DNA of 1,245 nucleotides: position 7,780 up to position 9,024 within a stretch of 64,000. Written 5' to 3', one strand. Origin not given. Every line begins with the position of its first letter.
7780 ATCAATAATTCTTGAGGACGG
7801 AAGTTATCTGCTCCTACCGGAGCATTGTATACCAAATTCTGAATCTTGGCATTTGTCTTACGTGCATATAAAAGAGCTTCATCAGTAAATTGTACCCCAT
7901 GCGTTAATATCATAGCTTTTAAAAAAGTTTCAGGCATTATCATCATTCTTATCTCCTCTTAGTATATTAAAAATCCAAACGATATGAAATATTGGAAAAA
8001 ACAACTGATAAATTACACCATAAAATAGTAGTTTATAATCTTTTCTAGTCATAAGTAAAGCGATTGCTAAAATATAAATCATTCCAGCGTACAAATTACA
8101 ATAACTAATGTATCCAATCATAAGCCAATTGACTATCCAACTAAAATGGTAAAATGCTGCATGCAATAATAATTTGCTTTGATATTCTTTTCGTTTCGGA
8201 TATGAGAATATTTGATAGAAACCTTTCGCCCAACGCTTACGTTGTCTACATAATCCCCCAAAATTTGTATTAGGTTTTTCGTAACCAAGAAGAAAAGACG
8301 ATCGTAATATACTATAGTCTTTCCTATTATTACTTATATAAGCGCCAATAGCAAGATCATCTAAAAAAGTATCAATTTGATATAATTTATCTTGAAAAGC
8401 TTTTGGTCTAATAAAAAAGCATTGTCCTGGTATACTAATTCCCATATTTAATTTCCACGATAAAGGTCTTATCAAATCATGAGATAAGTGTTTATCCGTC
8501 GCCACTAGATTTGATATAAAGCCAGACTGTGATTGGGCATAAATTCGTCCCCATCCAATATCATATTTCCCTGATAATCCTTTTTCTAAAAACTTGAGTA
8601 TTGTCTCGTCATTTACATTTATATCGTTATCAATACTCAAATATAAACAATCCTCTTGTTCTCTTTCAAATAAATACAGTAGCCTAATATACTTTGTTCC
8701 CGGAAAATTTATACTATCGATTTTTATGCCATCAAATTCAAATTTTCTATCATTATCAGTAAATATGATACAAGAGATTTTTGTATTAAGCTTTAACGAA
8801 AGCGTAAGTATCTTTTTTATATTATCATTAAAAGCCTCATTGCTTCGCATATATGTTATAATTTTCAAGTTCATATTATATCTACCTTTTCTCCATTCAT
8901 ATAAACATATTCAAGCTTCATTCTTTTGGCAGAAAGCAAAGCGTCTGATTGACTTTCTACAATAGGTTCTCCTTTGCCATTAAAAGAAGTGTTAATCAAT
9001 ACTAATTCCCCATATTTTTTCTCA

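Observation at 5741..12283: Co-directional AT-rich operon of tailoring-type enzymes next to the RiPP-like module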

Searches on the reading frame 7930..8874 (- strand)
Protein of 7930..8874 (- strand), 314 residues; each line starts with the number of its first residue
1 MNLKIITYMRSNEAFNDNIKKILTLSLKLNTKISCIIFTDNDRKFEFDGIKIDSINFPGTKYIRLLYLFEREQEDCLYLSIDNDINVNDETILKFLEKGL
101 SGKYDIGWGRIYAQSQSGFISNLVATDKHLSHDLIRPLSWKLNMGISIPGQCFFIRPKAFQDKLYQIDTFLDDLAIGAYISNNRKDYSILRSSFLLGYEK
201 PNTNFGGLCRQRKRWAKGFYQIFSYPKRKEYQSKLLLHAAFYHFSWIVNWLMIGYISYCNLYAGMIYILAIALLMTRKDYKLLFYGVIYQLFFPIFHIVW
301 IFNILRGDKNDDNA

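Call 3: search_protein_families(library=pfam, proteins=[window:7930-8874:-], max_evalue=0.01)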
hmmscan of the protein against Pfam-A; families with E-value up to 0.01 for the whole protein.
window:7930-8874:- (314 aa): 1 family
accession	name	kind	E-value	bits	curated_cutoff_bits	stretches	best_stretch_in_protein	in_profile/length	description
PF13632.12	Glyco_trans_2_3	-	8.3e-12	45.8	27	1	81-274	5-197/198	Glycosyl transferase family group 2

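Call 5: search_protein_families(library=ncbifam, proteins=[window:7930-8874:-], max_evalue=0.01)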
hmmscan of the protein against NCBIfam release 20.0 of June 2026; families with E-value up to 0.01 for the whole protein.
window:7930-8874:- (314 aa): 0 families

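Call 24: search_solved_structures(query=window:7930-8874:-, max_evalue=1)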
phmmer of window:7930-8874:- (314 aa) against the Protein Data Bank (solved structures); distinct sequences matched with E-value up to 1: 0.

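Call 26: search_protein_families(library=padloc, proteins=[window:7930-8874:-], max_evalue=0.01)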
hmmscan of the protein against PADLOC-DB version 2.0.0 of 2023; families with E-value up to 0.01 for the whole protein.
window:7930-8874:- (314 aa): 0 families

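Call 41: find_homologous_proteins(query=window:7930-8874:-, max_evalue=0.001)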
Query window:7930-8874:- (314 aa): 113 proteins with E <= 0.001 among 691 candidates.
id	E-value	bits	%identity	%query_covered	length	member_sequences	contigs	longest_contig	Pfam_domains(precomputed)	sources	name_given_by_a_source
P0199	8.0e-208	707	99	100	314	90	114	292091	PF13632.13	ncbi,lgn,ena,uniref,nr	ncbi:glycosyltransferase [Phascolarctobacterium succinatutens]|uniref:glycosyltransferase n=1 Tax=Ph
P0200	5.9e-98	346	47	100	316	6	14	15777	PF13632.13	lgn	-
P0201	7.1e-98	346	49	100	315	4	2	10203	PF13632.13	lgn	-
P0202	9.3e-97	342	47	99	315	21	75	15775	PF13632.13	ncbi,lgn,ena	-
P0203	3.2e-96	341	46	99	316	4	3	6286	PF13632.13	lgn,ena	-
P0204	6.2e-96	340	48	100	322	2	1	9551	PF13632.13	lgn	-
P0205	8.5e-96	339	48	97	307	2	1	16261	-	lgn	-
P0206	3.4e-93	331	48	100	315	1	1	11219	PF13632.13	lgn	-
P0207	8.5e-91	323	46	100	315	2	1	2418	PF13632.13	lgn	-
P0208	1.8e-88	315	46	100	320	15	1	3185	PF13632.13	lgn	-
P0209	1.2e-86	309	44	100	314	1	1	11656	-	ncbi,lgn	-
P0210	2.1e-85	305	53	81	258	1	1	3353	-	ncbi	-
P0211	6.5e-85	303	57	75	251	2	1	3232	-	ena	-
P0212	3.2e-82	295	45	100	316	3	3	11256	PF13632.13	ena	-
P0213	2.5e-81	292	44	99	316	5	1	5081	PF13632.13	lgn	-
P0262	2.8e-66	242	42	98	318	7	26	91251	PF13632.13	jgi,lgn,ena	jgi:hypothetical protein rflaF_17929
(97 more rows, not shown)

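Call 52: predict_structure(alignment_id=A3)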
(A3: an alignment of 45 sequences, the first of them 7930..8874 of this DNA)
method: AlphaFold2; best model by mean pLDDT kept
length: 314 residues; sequences in the alignment: 45
mean_pLDDT: 94.4   pTM: 0.90
mean pLDDT of the five models: 94.4, 94.5, 94.2, 93.5, 93.5
residues with pLDDT >= 90: 298; 70-90: 14; 50-70: 1; < 50: 1
segments of 3 or more residues with pLDDT < 50: none
pLDDT, mean of each block of 10 residues (from residue 1): 96 94 95 97 94 96 97 97 96 97 96 91 94 93 93 97 94 96 96 95 93 94 85 93 95 98 98 93 96 95 94 66
secondary structure, 60 per line:
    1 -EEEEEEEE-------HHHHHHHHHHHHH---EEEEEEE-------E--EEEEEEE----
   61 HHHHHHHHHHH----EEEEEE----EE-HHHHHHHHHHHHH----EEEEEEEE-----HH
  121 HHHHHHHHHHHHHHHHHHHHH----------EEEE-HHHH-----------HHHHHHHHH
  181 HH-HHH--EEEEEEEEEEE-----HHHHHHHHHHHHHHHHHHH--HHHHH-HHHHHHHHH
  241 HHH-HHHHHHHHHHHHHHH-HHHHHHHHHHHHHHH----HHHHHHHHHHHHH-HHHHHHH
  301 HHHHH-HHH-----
elements in order: E2-9 H17-29 E33-39 E50-56 H61-71 E76-81 H89-101 E106-113 H119-141 E152-155 H157-160 H172-182 E189-199 H205-223 H226-230 H232-243 H245-259 H261-275 H280-292 H294-305

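Call 56: fold_search(model_id=the predicted structure, library=pdb)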
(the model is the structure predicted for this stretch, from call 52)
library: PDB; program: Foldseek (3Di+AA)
matches with E <= 10: 1049; with E <= 0.001: 279
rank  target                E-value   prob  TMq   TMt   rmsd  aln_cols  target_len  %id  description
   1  9b8v_E                9.8e-12  1.00  0.65  0.27   8.2       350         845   17  AlphaFold2 informed cryo-EM model of the E. coli cellulose synthase BcsAG3B6 complex (released 2025-02-19)
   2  8snc_A                1.8e-10  1.00  0.71  0.48   5.6       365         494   13  Chlorella virus Hyaluronan Synthase bound to GlcA extended GlcNAc primer (released 2024-05-01)
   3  9fmz_A                2.6e-10  1.00  0.60  0.26   7.6       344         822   18  Cryo-EM structure of the c-di-GMP-bound synthase:pEtN transferase complex (BcsA-Bct-G3) from the E. coli cellulose sec (released 2024-10-16)
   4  7sp7_A                2.9e-10  1.00  0.59  0.41   7.5       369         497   13  Chlorella virus hyaluronan synthase inhibited by UDP (released 2022-04-06)
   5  8sne_A                3.1e-10  1.00  0.66  0.45   6.5       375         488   13  Chlorella virus Hyaluronan Synthase bound to GlcA extended GlcNAc primer and UDP (released 2024-05-01)
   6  7sp8_A                3.1e-10  1.00  0.61  0.42   7.1       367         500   13  Chlorella virus Hyaluronan Synthase bound to UDP-GlcNAc (released 2022-04-06)
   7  8smn_A                3.5e-10  1.00  0.65  0.43   6.7       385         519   12  Xenopus laevis hyaluronan synthase 1, nascent HA polymer bound state (released 2024-05-01)
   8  9yq5_A                3.9e-10  1.00  0.64  0.44   6.7       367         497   13  Chlorella virus hyaluronan synthase bound to an inserted UDP-GlcA (released 2025-12-10)
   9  9fnn_A                4.6e-10  1.00  0.65  0.29   7.7       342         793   18  Cryo-EM structure of the c-di-GMP-saturated 'crown'less Bcs macrocomplex for cellulose secretion in E. coli (released 2024-10-16)
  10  7sp9_A                6.2e-10  1.00  0.59  0.41   7.4       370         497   13  Chlorella virus Hyaluronan Synthase in the GlcNAc-primed channel-closed state (released 2022-04-06)
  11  9yq4_A                7.7e-10  1.00  0.65  0.44   6.9       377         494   14  Chlorella virus hyaluronan synthase bound to a proofreading UDP-GlcA (released 2025-12-10)
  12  9fmv_A                2.1e-09  1.00  0.51  0.24   9.3       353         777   15  Cryo-EM structure of the c-di-GMP-free synthase:pEtN transferase complex (BcsA-Bct-G3) from the E. coli cellulose secr (released 2024-10-16)
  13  9yq2_A                2.6e-09  1.00  0.66  0.45   6.6       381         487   12  Chlorella virus hyaluronan synthase bound to DDM (released 2025-12-10)
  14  8smp_A                3.7e-09  1.00  0.66  0.42   6.2       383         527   12  Xenopus laevis hyaluronan synthase 1, UDP-bound, gating loop inserted state (released 2024-05-01)
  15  4p00_A                4.1e-09  1.00  0.63  0.30   9.0       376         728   12  Bacterial Cellulose Synthase in complex with cyclic-di-GMP and UDP (released 2014-04-09)
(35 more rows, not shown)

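Call 88: find_encoding_contigs(protein=P0262, flank=10000, max_places=2)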
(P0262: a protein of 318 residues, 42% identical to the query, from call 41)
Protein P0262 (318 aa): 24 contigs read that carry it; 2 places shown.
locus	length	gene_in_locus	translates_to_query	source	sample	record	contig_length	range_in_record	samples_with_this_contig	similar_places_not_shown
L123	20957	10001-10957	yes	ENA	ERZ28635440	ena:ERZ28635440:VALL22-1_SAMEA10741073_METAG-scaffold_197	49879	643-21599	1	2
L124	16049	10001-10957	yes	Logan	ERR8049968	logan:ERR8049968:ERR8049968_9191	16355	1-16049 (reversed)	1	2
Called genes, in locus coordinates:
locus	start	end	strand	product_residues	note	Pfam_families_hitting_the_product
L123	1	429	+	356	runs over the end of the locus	?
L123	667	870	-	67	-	-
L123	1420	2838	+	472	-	PF00294:PfkB, PF01467:CTP_transf_like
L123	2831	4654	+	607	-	PF00288:GHMP_kinases_N, PF00483:NTP_transferase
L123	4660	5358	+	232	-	PF01712:dNK (weak), PF02223:Thymidylate_kin, PF13207:AAA_17 (weak)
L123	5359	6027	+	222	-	-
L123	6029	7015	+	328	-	PF01075:Glyco_transf_9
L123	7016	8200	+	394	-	PF00266:Aminotran_5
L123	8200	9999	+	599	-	-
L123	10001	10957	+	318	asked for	PF13632:Glyco_trans_2_3 (weak)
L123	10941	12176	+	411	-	PF04055:Radical_SAM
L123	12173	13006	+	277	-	PF23023:Anti-Pycsar_Apyc1 (weak), PF12706:Lactamase_B_2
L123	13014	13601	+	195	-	PF06414:Zeta_toxin (weak), PF08433:KTI12, PF13238:AAA_18, PF13671:AAA_33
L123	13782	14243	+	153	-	-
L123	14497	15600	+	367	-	PF02463:SMC_N (weak), PF13304:AAA_21 (faint)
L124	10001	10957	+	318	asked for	PF13632:Glyco_trans_2_3 (weak)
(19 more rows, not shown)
